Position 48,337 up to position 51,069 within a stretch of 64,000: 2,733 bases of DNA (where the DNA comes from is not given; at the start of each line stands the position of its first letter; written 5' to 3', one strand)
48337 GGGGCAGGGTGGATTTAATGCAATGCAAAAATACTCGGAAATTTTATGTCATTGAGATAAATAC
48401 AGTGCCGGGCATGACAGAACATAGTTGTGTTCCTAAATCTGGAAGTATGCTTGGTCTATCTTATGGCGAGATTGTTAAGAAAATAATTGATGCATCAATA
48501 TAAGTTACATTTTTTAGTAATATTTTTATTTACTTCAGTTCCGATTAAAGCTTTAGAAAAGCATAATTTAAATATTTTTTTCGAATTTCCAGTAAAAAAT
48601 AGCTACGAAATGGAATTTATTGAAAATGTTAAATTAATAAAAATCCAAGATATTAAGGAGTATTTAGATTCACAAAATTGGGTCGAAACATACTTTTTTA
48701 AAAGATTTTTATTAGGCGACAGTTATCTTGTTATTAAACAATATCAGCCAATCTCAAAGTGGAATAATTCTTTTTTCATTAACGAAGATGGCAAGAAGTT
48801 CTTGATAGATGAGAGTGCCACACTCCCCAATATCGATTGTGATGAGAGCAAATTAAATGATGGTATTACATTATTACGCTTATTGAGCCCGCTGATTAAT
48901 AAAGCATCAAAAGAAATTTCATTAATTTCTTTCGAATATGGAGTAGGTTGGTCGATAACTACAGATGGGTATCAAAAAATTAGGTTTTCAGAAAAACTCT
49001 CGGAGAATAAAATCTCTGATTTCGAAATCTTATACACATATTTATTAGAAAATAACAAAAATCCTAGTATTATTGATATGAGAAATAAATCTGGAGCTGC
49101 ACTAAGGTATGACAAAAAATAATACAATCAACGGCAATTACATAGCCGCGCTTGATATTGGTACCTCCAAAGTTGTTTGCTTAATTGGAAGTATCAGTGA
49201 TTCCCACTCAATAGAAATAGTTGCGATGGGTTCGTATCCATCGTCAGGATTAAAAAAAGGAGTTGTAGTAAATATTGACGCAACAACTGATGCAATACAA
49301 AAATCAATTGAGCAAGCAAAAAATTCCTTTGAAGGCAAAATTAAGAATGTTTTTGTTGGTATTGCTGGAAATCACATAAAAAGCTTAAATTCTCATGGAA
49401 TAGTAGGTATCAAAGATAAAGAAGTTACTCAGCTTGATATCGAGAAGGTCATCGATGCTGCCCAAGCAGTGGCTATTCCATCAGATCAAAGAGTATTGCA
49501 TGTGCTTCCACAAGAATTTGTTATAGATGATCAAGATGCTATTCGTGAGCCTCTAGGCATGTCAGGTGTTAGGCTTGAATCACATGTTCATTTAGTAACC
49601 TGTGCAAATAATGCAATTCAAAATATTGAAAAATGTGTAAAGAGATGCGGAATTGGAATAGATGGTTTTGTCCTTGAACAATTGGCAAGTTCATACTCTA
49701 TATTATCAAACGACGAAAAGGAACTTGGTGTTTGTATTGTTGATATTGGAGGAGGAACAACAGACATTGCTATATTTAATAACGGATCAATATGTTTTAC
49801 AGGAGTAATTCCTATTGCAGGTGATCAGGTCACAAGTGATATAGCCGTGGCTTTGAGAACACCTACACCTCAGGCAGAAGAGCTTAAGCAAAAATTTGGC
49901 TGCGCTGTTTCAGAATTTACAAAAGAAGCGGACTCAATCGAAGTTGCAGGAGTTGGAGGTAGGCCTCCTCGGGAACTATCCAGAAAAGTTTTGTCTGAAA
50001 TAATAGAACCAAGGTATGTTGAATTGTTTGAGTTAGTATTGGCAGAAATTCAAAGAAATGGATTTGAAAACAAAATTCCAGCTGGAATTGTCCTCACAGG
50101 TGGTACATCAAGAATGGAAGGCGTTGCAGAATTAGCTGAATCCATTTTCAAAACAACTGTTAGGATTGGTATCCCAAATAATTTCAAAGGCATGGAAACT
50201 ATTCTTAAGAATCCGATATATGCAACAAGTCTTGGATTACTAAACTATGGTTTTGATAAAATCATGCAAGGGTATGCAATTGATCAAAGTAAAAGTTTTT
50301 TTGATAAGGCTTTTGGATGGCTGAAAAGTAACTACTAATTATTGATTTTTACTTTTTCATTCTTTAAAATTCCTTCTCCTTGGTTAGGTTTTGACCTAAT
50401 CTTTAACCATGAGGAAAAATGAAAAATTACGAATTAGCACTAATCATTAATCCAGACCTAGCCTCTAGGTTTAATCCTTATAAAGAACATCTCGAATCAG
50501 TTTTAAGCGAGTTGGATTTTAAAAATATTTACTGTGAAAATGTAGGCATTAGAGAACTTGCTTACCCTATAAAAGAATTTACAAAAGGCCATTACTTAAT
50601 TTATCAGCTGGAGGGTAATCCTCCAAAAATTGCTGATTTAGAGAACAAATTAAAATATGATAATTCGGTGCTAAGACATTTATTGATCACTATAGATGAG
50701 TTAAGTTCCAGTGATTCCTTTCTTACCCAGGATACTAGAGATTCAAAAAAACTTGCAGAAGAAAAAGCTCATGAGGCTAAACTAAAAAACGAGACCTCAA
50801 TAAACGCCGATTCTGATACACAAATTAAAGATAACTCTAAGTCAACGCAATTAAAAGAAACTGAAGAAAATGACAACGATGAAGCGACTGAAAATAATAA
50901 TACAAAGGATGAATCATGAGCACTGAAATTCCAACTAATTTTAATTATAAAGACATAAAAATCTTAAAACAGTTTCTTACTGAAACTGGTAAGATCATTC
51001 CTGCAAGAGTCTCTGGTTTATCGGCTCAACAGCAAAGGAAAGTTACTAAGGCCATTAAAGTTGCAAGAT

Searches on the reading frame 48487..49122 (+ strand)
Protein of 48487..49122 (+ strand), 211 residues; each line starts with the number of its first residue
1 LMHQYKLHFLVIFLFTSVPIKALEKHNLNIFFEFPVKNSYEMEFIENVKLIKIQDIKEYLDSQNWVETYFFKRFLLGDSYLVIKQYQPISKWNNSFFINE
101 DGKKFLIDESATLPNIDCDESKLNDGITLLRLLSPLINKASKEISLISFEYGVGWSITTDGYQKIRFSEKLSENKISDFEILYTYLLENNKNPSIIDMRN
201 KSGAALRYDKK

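Call 3: search_protein_families(library=ncbifam, proteins=[window:48487-49122:+])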
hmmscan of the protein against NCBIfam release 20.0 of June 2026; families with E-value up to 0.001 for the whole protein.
window:48487-49122:+ (211 aa): 1 family
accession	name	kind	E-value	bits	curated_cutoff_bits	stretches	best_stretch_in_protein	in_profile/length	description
NF008043.0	PRK10775.1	equivalog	1.8e-06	27.4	366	1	81-207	121-255/276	cell division protein FtsQ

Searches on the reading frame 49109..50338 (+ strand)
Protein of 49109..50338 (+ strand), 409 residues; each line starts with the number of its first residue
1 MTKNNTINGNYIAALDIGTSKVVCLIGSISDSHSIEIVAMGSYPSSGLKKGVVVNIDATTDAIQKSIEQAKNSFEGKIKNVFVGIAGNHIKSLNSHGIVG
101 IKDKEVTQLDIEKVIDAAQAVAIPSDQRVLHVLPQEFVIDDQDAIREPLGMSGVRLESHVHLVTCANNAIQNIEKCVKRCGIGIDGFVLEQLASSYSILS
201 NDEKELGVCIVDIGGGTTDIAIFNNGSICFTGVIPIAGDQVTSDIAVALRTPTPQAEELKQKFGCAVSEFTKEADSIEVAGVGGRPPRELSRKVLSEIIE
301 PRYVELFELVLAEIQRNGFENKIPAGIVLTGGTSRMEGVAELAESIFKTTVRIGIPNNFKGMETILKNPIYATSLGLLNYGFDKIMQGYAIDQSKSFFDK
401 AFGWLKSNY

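Call 3: search_protein_families(library=ncbifam, proteins=[window:49109-50338:+])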
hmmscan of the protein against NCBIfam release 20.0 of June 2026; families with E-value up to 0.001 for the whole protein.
window:49109-50338:+ (409 aa): 13 families
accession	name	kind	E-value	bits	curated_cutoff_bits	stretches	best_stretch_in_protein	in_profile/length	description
TIGR01174.1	ftsA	equivalog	1.1e-142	475.5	175.85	1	12-380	2-371/371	cell division protein FtsA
NF007009.0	PRK09472.1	equivalog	1.1e-129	433.1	409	1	8-391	6-396/420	cell division protein FtsA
NF011660.0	PRK15080.1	equivalog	2.2e-13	50.1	182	1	209-262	144-197/277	ethanolamine utilization protein EutJ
NF010539.0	PRK13927.1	subfamily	3.9e-13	49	293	1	205-352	150-309/339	rod shape-determining protein MreB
TIGR00904.1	mreB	subfamily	6.1e-13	48.5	365.75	1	205-351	149-308/334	MreB/Mrl family cell shape determining protein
TIGR02529.1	EutJ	subfamily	3.2e-11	43.2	152.1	1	208-262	110-164/239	ethanolamine utilization protein EutJ family protein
NF010540.1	PRK13929.1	exception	1.1e-09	37.8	515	1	172-352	116-307/334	rod-share determining protein MreBH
TIGR01175.1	pilM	subfamily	2e-08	33.6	133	1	15-343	8-302/348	type IV pilus assembly protein PilM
NF045709.1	Amuc_1101_fam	equivalog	8.4e-08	31.5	650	1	157-266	128-237/608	Amuc_1101 family PilM-like pilus complex protein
NF007992.0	PRK10719.1-3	equivalog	1.6e-05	24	598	1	202-243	141-182/478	ethanolamine ammonia-lyase reactivating factor EutA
TIGR04491.1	reactive_PduG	equivalog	3e-05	22.6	400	0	11-75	1-64/599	diol dehydratase reactivase subunit alpha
NF008673.0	PRK11678.1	equivalog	4.9e-05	22.4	331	0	168-225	171-228/450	molecular chaperone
NF045748.1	MPN316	equivalog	0.00027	20.2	500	1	53-229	49-225/424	MPN316 family protein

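Call 34: find_homologous_proteins(query=window:49109-50338:+, max_evalue=1e-30)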
Query window:49109-50338:+ (409 aa): 8000 proteins with E <= 1e-30 among 8000 candidates; the best 120 are listed.
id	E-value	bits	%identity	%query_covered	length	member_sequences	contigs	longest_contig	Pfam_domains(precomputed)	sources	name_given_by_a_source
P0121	6.1e-265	896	100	100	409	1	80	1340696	PF02491.26,PF06723.20,PF14450.13,PF11104.15,PF06277.18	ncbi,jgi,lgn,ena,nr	ncbi:cell division protein FtsA [SAR86 cluster bacterium]|nr:cell division protein FtsA [SAR86 clust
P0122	8.3e-265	896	100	100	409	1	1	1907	PF02491.26,PF06723.20,PF14450.13,PF11104.15,PF06277.18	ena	-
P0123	1.3e-264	895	100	100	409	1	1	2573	PF02491.26,PF06723.20,PF14450.13,PF11104.15,PF06277.18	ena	-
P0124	1.6e-264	895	100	100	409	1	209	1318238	PF02491.26,PF06723.20,PF14450.13,PF11104.15,PF06277.18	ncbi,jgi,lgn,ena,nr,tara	ncbi:MAG: cell division protein FtsA [Pseudomonadota bacterium]|nr:cell division protein FtsA [Pseud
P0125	1.6e-264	895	100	100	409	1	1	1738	PF02491.26,PF06723.20,PF14450.13,PF11104.15,PF06277.18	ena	-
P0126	1.7e-264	895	100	100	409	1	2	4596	PF02491.26,PF06723.20,PF14450.13,PF11104.15,PF06277.18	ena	-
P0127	2.0e-264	895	100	100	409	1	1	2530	PF02491.26,PF06723.20,PF14450.13,PF11104.15,PF06277.18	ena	-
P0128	2.2e-264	894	100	100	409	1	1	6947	PF02491.26,PF06723.20,PF14450.13,PF11104.15,PF06277.18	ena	-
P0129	2.2e-264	894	100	100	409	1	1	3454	PF02491.26,PF06723.20,PF14450.13,PF11104.15,PF06277.18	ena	-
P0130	2.2e-264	894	100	100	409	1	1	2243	PF02491.26,PF06723.20,PF14450.13,PF11104.15,PF06277.18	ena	-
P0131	2.3e-264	894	100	100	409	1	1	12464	PF02491.26,PF06723.20,PF14450.13,PF11104.15,PF06277.18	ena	-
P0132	2.3e-264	894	100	100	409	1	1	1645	PF02491.26,PF06723.20,PF14450.13,PF11104.15,PF06277.18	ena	-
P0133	2.3e-264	894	100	100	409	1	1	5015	PF02491.26,PF06723.20,PF14450.13,PF11104.15,PF06277.18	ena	-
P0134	2.5e-264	894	100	100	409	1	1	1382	PF02491.26,PF06723.20,PF14450.13,PF11104.15,PF06277.18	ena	-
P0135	2.7e-264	894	100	100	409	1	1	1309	PF02491.26,PF06723.20,PF14450.13,PF11104.15,PF06277.18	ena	-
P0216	4.1e-229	778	84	100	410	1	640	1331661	PF02491.26,PF06723.20,PF14450.13,PF11104.15,PF06277.18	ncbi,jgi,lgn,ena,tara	ncbi:MAG: cell division protein FtsA [Gammaproteobacteria bacterium]|jgi:cell division protein FtsA|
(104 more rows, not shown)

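Call 35: find_encoding_contigs(protein=P0216, flank=10000, max_places=3)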
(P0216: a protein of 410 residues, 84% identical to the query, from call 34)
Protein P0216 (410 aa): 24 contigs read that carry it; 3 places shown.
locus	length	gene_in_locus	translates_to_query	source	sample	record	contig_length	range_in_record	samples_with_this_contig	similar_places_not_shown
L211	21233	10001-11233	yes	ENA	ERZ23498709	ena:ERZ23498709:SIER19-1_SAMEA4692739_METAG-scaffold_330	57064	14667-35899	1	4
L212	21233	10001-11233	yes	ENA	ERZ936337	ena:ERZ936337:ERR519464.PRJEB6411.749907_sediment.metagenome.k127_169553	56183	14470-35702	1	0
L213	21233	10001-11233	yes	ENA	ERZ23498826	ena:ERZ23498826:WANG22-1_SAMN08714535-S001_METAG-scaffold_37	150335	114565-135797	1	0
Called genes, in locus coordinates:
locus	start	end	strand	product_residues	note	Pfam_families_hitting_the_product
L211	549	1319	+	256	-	PF02875:Mur_ligase_C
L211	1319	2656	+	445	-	PF01225:Mur_ligase, PF08245:Mur_ligase_M, PF02875:Mur_ligase_C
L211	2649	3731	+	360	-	PF10555:MraY_sig1 (weak), PF00953:Glycos_transf_4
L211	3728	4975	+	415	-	PF21799:MurD-like_N, PF08245:Mur_ligase_M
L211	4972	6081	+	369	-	PF01098:FTSW_RODA_SPOVE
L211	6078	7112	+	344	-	PF03033:Glyco_transf_28, PF04101:Glyco_tran_28_C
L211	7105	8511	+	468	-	PF01225:Mur_ligase, PF08245:Mur_ligase_M, PF02875:Mur_ligase_C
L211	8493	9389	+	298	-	PF01820:Dala_Dala_lig_N (faint), PF02655:ATP-grasp_3 (weak), PF08443:RimK (weak), PF07478:Dala_Dala_lig_C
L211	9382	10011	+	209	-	PF03799:FtsQ_DivIB_C (weak)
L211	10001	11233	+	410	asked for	PF11104:PilM_2 (faint), PF14450:FtsA (weak), PF02491:SHS2_FTSA, PF06723:MreB_Mbl, PF06277:EutA (weak), PF14450:FtsA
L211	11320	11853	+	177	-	PF01250:Ribosomal_S6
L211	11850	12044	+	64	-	PF01084:Ribosomal_S18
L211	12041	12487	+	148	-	PF01281:Ribosomal_L9_N, PF03948:Ribosomal_L9_C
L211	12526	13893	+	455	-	PF00772:DnaB, PF03796:DnaB_C, PF13481:AAA_25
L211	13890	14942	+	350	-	PF01168:Ala_racemase_N, PF00842:Ala_racemase_C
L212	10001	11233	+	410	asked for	PF11104:PilM_2 (faint), PF14450:FtsA (weak), PF02491:SHS2_FTSA, PF06723:MreB_Mbl, PF06277:EutA (weak), PF14450:FtsA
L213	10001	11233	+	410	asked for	PF11104:PilM_2 (faint), PF14450:FtsA (weak), PF02491:SHS2_FTSA, PF06723:MreB_Mbl, PF06277:EutA (weak), PF14450:FtsA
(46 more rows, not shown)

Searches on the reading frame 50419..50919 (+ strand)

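Call 3: search_protein_families(library=ncbifam, proteins=[window:50419-50919:+])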
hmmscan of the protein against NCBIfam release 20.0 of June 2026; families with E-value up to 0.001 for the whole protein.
window:50419-50919:+ (166 aa): 1 family
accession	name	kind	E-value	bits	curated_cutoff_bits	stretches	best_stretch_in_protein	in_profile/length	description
TIGR00166.1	S6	equivalog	2.3e-16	59.8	42.9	1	1-92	1-93/95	30S ribosomal protein S6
